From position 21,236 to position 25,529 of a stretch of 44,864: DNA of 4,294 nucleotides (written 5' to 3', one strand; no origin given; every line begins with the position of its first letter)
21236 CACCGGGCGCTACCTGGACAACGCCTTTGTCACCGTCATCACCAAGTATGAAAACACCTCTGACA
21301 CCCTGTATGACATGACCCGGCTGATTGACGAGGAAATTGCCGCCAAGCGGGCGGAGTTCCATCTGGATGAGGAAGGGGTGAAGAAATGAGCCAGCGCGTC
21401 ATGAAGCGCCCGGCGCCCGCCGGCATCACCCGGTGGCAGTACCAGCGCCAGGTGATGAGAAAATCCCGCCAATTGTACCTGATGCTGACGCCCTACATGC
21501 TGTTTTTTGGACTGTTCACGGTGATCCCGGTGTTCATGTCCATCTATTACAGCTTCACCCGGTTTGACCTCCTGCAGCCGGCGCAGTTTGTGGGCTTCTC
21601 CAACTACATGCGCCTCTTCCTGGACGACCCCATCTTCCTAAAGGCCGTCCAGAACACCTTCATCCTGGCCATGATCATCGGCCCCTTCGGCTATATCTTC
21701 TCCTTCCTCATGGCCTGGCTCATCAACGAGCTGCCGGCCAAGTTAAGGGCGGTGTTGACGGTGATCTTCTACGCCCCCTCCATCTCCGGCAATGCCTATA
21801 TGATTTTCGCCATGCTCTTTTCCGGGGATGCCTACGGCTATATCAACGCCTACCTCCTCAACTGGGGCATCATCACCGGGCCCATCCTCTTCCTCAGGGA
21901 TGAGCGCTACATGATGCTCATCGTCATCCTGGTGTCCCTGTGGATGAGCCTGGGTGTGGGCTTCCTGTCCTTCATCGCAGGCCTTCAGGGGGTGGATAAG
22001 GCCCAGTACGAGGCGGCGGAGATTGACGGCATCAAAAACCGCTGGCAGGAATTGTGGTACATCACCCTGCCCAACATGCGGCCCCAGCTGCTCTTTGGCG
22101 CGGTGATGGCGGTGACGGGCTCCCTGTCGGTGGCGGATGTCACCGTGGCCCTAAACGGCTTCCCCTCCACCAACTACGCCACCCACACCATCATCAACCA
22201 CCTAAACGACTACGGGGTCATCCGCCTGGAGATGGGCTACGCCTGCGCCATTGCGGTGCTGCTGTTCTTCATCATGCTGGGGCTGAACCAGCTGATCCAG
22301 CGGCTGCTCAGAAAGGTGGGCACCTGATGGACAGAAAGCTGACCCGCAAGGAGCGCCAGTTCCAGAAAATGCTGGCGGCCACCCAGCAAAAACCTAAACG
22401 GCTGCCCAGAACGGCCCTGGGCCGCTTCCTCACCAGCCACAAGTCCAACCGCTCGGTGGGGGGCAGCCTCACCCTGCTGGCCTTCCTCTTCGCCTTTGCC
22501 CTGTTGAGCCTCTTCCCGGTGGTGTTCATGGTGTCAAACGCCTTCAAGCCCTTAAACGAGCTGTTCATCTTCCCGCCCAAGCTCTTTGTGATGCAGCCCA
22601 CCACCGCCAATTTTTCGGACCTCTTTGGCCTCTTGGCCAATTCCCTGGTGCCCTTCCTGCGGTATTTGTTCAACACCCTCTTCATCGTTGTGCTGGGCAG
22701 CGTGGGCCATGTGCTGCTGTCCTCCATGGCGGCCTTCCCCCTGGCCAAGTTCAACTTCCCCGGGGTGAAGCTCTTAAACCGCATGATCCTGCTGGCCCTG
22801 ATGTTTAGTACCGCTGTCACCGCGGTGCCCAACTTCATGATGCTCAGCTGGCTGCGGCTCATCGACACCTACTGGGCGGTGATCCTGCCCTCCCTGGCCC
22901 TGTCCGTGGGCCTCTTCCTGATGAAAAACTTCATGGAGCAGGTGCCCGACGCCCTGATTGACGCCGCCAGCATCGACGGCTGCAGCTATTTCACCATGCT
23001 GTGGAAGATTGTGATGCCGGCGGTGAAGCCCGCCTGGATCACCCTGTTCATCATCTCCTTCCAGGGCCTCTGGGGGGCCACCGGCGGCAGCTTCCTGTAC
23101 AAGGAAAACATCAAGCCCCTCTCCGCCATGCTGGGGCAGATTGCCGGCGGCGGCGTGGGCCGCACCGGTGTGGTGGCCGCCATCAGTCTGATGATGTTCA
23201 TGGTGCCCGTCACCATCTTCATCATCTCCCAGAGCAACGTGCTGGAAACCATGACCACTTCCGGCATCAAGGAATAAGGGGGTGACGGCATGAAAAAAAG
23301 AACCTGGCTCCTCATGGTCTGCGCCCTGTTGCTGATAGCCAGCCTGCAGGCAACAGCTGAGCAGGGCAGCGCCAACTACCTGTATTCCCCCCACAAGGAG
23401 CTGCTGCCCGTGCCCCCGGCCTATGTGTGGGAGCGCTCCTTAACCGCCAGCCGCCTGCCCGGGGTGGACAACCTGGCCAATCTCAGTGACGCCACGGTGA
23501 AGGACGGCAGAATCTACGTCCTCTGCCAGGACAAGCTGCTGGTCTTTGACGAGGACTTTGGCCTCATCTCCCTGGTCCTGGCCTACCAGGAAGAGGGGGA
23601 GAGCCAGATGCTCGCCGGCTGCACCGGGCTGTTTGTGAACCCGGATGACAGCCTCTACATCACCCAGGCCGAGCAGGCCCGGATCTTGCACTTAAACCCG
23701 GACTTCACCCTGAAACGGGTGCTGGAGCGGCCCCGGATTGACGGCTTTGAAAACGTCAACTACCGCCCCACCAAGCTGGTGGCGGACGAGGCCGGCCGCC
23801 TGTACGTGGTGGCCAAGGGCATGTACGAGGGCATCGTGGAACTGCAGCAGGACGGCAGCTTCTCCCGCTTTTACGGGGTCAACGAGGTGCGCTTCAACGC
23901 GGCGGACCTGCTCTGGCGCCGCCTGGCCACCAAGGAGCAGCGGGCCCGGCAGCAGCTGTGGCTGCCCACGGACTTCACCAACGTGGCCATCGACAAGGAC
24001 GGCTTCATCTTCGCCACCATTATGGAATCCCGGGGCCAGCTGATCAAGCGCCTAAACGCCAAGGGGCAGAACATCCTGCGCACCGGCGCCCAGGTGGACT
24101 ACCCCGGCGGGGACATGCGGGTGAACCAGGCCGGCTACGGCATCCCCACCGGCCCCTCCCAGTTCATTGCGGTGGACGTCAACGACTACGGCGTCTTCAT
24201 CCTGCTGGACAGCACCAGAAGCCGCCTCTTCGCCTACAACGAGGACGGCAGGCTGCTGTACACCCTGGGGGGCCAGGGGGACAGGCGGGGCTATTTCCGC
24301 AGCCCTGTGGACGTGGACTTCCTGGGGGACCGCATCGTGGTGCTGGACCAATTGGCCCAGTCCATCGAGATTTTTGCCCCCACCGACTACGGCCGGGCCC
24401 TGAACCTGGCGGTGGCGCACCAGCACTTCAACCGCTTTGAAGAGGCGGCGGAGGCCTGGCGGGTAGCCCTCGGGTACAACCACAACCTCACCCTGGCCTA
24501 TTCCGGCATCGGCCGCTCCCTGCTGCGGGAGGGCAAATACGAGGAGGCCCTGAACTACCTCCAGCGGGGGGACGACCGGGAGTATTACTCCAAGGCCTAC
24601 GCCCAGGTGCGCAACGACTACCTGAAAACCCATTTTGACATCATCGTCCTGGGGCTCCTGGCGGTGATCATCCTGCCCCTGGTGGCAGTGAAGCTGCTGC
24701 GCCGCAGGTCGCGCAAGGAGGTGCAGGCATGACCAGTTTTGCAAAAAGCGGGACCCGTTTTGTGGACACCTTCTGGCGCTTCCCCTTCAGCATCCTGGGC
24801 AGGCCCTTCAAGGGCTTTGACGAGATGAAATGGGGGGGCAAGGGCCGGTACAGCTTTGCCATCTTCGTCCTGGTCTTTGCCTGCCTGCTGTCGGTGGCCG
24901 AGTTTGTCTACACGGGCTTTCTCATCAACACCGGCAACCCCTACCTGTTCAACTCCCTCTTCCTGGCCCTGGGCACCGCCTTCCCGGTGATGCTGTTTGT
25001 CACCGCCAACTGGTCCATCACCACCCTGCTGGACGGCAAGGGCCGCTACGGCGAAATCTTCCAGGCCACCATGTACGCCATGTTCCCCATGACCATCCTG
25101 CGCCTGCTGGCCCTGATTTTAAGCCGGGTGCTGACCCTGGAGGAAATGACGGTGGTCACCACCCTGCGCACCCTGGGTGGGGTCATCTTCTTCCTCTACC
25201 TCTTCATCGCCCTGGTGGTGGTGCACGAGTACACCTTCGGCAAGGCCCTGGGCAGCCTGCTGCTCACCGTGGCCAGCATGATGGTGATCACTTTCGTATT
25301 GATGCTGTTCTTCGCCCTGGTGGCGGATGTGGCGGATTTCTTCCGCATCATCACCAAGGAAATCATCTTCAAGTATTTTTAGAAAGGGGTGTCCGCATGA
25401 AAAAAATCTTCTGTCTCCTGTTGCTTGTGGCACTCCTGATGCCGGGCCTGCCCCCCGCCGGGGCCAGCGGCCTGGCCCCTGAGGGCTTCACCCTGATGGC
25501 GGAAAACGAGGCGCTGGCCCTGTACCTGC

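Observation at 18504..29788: Uncharacterised eight-gene envelope system: CBM-fused giant binding protein, two permease pairs and an NHL-propeller/Yip1/DUF5696-like trio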

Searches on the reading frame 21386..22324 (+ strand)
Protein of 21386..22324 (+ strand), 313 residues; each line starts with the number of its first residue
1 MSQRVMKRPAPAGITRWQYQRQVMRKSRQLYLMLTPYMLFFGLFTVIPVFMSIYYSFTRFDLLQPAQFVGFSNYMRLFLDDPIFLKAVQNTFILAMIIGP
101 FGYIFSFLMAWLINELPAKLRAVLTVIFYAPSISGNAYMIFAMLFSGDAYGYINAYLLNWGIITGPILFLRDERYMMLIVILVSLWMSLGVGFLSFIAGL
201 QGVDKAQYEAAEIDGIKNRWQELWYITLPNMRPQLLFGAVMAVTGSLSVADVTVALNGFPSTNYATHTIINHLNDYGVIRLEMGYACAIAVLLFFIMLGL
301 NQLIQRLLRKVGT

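Call 4: search_protein_families(library=pfam, proteins=[window:21386-22324:+], max_evalue=0.01)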
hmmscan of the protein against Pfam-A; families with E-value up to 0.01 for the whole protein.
window:21386-22324:+ (313 aa): 1 family
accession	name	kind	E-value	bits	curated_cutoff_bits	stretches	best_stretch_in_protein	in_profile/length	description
PF00528.27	BPD_transp_1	-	1.7e-12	47.9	26.4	1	103-304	2-178/184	Binding-protein-dependent transport system inner membrane component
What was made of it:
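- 21386..22327 (+): MalF/UgpA-like permease P1F. BPD_transp_1 at E 1.7e-12 (call 4).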

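Call 5: search_protein_families(library=ncbifam, proteins=[window:21386-22324:+], max_evalue=0.01)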
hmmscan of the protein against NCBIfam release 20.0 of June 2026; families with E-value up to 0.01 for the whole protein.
window:21386-22324:+ (313 aa): 12 families
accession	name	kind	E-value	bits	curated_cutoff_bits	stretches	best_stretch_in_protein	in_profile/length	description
NF007852.0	PRK10561.1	equivalog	2.3e-17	63.8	335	1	20-305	4-285/295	sn-glycerol-3-phosphate ABC transporter permease UgpA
NF040931.1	ABC_arch_GlcT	equivalog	1.9e-15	57.3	360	1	38-296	5-259/278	glucose ABC transporter permease GlcT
NF007044.0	PRK09497.1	equivalog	3.1e-12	46.5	348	1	38-293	16-262/285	spermidine/putrescine ABC transporter permease PotB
TIGR02140.1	permease_CysW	equivalog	1.5e-09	37.7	329.1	1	62-292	24-242/261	sulfate ABC transporter permease subunit CysW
TIGR00969.1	3a0106s02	subfamily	3.1e-09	36.7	240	1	30-278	16-245/272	sulfate ABC transporter permease subunit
NF008620.0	PRK11602.1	equivalog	2.3e-06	27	442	1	78-246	56-214/291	sulfate/thiosulfate ABC transporter permease CysW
NF008208.0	PRK10971.1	equivalog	4.5e-06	26.3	415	1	70-310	43-273/277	sulfate/thiosulfate ABC transporter permease CysT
TIGR02139.1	permease_CysT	equivalog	9.5e-06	25.4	246.1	1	60-306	25-261/265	sulfate ABC transporter permease subunit CysT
TIGR01581.1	Mo_ABC_porter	hypoth_equivalog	1.7e-05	24.4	210.3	1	81-297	16-219/225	ABC transporter permease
NF043074.1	MMSYN1_0196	equivalog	0.0002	20.8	350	1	25-122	5-101/277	spermidine/putrescine ABC transporter permease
NF007963.0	PRK10683.1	equivalog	0.00086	18.8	489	1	51-243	63-249/317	putrescine ABC transporter permease PotH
NF007545.0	PRK10160.1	equivalog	0.0014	18.1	342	1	182-308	148-268/275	taurine ABC transporter permease TauC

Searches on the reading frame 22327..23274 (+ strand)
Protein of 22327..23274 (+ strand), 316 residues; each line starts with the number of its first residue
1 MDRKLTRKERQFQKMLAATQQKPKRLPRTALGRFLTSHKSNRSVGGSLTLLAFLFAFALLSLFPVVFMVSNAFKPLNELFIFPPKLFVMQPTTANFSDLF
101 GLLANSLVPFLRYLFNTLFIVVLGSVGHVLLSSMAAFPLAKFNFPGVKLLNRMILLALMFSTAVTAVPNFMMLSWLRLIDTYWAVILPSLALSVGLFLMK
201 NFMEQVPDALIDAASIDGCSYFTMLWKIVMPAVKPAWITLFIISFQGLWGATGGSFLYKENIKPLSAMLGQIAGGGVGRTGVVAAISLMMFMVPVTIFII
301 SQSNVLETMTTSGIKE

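Call 4: search_protein_families(library=pfam, proteins=[window:22327-23274:+], max_evalue=0.01)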
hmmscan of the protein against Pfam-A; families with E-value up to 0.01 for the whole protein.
window:22327-23274:+ (316 aa): 1 family
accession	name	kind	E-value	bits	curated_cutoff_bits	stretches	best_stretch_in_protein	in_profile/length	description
PF00528.27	BPD_transp_1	-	4e-11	43.4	26.4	1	130-297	3-169/184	Binding-protein-dependent transport system inner membrane component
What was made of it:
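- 22327..23277 (+): MalG/UgpE-like permease P1G with a basic N-tail. BPD_transp_1 at E 4e-11 (call 4).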

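Call 5: search_protein_families(library=ncbifam, proteins=[window:22327-23274:+], max_evalue=0.01)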
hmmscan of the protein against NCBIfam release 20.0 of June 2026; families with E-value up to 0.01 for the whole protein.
window:22327-23274:+ (316 aa): 9 families
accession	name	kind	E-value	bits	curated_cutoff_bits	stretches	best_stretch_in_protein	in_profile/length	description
NF008210.0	PRK10973.1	equivalog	2.2e-20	73.5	297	1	57-306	19-273/281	sn-glycerol-3-phosphate ABC transporter permease UgpE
NF040932.1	ABC_arch_GlcU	equivalog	3.1e-15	56.5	340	1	54-299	9-254/272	glucose ABC transporter permease GlcU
NF008231.0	PRK10998.1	equivalog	4.4e-11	42.9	261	1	54-315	20-295/296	maltose ABC transporter permease MalG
TIGR02139.1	permease_CysT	equivalog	2.9e-06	27.1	246.1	1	76-308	16-260/265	sulfate ABC transporter permease subunit CysT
NF007047.0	PRK09500.1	equivalog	5.7e-06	26.1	326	1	110-303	56-250/257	spermidine/putrescine ABC transporter permease PotC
TIGR02141.1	modB_ABC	equivalog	3.9e-05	23.4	182.6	1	124-264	10-164/208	molybdate ABC transporter permease subunit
NF008208.0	PRK10971.1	equivalog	0.0001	21.9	415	1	81-259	29-219/277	sulfate/thiosulfate ABC transporter permease CysT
TIGR01581.1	Mo_ABC_porter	hypoth_equivalog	0.00064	19.3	210.3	1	125-255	34-178/225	ABC transporter permease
NF043073.1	MMSYN1_0195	equivalog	0.0085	14.3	1250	0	103-245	50-192/1021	spermidine/putrescine ABC transporter permease/substrate-binding protein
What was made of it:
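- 22327..23277 (+): UgpE/MalG NCBIfam hits (call 5).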

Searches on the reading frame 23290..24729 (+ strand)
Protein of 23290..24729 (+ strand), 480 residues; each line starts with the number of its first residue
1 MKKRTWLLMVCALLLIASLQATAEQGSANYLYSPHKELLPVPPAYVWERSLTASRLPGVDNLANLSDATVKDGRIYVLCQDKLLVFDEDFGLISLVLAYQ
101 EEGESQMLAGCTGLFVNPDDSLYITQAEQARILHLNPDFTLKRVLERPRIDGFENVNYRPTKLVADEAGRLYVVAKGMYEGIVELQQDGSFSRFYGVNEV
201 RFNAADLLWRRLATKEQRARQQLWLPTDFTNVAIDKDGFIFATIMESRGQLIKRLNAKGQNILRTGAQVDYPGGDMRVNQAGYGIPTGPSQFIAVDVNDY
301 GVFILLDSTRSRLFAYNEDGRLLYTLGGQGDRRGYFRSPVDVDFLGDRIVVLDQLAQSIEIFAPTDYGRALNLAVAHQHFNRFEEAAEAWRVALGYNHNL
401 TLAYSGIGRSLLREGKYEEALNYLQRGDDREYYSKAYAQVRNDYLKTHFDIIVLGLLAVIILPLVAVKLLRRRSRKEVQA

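Call 4: search_protein_families(library=pfam, proteins=[window:23290-24729:+], max_evalue=0.01)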
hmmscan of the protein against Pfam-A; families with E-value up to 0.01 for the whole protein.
window:23290-24729:+ (480 aa): 6 families
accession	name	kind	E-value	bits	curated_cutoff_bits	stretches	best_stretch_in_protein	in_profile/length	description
PF13424.12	TPR_12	-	3.4e-06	27.6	30.1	1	382-426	25-70/77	Tetratricopeptide repeat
PF07719.23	TPR_2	-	9.2e-05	22.7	27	0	403-426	3-26/34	Tetratricopeptide repeat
PF13374.12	TPR_10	-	0.0013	19.1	27.5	0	403-426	4-27/42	Tetratricopeptide repeat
PF00515.34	TPR_1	-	0.002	18.3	27.8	0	403-426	3-26/34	Tetratricopeptide repeat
PF01436.27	NHL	-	0.0029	18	20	0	158-173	2-17/28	NHL repeat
PF13176.12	TPR_7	-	0.0048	17.3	27.9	0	403-426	1-24/36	Tetratricopeptide repeat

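Call 5: search_protein_families(library=ncbifam, proteins=[window:23290-24729:+], max_evalue=0.01)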
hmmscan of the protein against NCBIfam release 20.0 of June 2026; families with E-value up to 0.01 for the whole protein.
window:23290-24729:+ (480 aa): 3 families
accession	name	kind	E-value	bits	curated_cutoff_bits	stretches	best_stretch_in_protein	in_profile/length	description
NF035926.1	scyF_NHL_VPEP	equivalog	6.7e-05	22.2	350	1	298-362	160-273/376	scytonemin biosynthesis PEP-CTERM protein ScyF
TIGR02552.1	LcrH_SycD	equivalog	0.00071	19.3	104.8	1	363-442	48-127/136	SycD/LcrH family type III secretion system chaperone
TIGR02521.1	type_IV_pilW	equivalog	0.0016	18.1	154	1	352-441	51-139/234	type IV pilus biogenesis/stability protein PilW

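Call 44: search_solved_structures(query=A3, max_evalue=1)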
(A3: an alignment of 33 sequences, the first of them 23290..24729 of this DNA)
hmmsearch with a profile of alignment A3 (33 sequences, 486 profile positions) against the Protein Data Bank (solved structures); distinct sequences matched with E-value up to 1: 156 (the best 60 are shown).
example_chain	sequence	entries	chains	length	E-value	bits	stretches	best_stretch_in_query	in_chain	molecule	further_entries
9qhb_A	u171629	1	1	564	1.5e-44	155.7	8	380-433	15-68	Engineered tetratricopeptide repeat protein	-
3wwa_A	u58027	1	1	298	6.7e-44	153.6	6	63-149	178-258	Pizza7H protein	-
3ww9_A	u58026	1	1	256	1.6e-37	132.6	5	64-149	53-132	pizza6 protein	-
6qsd_A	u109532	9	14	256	3.8e-36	128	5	64-149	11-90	Pizza6S | Pizza6-S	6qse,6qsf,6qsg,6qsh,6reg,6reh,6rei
6f0t_A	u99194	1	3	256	1.1e-35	126.5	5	64-149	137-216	Pizza6-SFW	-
7zph_A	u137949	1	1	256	9.4e-33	116.8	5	65-150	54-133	Pizza6-TNK-RSH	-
7zcj_A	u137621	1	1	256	3.3e-32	115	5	64-149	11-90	Pizza6-TNH-TSH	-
7zpw_A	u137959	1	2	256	7.1e-32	113.9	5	64-149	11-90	Pizza6-TSK-TSH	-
7zq2_A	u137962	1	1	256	7.7e-32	113.8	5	64-149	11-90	Pizza6-RSH-TSH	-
6f0s_A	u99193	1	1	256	1e-31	113.4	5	64-149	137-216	Pizza6-SYW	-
7zpz_A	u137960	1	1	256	3.2e-31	111.7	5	64-149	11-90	Pizza6-TSR-TSH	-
6d69_A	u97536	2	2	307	1.1e-29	106.7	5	66-154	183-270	NHL Repeat Region of D. melanogaster Thin | Thin, isoform D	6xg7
6rej_A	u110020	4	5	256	1.4e-28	103.1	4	64-149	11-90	Pizza6-SH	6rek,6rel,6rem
6ren_A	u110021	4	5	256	1.5e-27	99.7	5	60-146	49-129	3fPizza6-SH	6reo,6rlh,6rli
6i38_A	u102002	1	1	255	1.9e-27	99.3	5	65-149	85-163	nv2Pizza6-AYW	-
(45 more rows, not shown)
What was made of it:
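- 23290..24732 (+): Signal peptide, NHL six-blade-type beta-propeller, TPR repeats and a C-terminal membrane anchor. The family profile matches PDB NHL propellers at E 1e-44 to 1e-20 and TPRs (call 44).
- On NHL-repeat beta-propeller: The 33-sequence family profile hits Pizza, PknD, TRIM71, TRIM2 and Brat NHL propellers with 3-6 matched stretches, at E 1e-44 to 1e-12 (call 44).
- Checked: 480-aa protein: weak NHL and TPR hits, made solid by a family profile (NHL propellers E 1e-44 to 1e-20 and TPR, call 44).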

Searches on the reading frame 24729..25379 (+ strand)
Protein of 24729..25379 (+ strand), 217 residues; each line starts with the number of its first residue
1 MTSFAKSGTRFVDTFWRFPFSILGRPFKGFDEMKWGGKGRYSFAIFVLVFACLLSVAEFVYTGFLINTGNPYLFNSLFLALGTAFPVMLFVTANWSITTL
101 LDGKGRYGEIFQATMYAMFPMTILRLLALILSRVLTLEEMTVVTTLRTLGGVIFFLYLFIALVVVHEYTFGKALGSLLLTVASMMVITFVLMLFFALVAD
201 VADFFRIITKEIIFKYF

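Call 4: search_protein_families(library=pfam, proteins=[window:24729-25379:+], max_evalue=0.01)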
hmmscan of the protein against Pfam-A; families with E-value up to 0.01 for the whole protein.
window:24729-25379:+ (217 aa): 1 family
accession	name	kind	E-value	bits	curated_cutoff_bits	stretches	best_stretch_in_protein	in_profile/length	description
PF04893.22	Yip1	-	4.6e-09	36.8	28.6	1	22-190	3-172/173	Yip1 domain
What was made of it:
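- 24729..25382 (+): Five-helix Yip1-family membrane protein. Pfam Yip1 at 36.8 bits against a cut-off of 28.6 (call 4).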

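Call 5: search_protein_families(library=ncbifam, proteins=[window:24729-25379:+], max_evalue=0.01)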
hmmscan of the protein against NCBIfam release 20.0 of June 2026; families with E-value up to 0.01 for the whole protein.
window:24729-25379:+ (217 aa): 0 families
